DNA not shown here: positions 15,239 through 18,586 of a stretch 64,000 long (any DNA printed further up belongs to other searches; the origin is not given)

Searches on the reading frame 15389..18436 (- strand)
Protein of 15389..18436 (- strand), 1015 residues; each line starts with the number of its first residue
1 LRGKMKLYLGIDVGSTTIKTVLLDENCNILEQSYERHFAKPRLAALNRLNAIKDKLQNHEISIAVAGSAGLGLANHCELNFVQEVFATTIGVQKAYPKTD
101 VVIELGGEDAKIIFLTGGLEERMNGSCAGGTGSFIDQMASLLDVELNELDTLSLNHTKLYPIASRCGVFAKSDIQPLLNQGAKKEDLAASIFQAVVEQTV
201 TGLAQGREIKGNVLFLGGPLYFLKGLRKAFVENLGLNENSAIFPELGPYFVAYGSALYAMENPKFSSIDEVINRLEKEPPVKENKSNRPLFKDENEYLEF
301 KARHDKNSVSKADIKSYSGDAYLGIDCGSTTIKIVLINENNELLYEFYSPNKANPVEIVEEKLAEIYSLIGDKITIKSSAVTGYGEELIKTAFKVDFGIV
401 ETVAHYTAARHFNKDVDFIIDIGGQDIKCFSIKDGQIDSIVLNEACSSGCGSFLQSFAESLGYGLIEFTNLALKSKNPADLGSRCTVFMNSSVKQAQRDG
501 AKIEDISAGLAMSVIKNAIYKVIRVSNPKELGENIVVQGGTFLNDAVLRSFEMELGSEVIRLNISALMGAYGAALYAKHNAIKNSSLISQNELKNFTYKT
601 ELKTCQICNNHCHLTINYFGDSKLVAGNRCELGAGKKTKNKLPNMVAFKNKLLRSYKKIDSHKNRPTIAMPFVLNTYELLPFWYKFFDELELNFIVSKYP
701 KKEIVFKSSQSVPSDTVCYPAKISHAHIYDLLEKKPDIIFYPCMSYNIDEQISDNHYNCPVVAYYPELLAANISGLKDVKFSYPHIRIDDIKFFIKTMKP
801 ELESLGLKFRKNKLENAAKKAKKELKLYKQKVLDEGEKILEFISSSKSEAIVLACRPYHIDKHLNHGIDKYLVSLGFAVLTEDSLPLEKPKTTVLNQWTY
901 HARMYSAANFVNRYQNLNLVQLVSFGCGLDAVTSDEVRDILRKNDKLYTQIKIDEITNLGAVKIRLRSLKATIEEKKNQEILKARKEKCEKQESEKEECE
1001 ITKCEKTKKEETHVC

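Call 63: search_protein_families(library=pfam, proteins=[window:15389-18436:-], max_evalue=0.001)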
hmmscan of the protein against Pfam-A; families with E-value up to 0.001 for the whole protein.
window:15389-18436:- (1015 aa): 4 families
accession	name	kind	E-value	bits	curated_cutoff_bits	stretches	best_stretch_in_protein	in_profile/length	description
PF01869.26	BcrAD_BadFG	-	4e-68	230.3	31.5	2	323-577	1-271/271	BadF/BadG/BcrA/BcrD ATPase family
PF09989.15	DUF2229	-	4.3e-63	213.3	29.4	1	667-885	1-218/218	CoA enzyme activase uncharacterised domain (DUF2229)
PF00370.27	FGGY_N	-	8e-07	29.3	28.8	0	322-352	2-32/245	FGGY family of carbohydrate kinases, N-terminal domain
PF00480.26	ROK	-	8.4e-06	25.9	22.9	0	8-66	1-65/294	ROK family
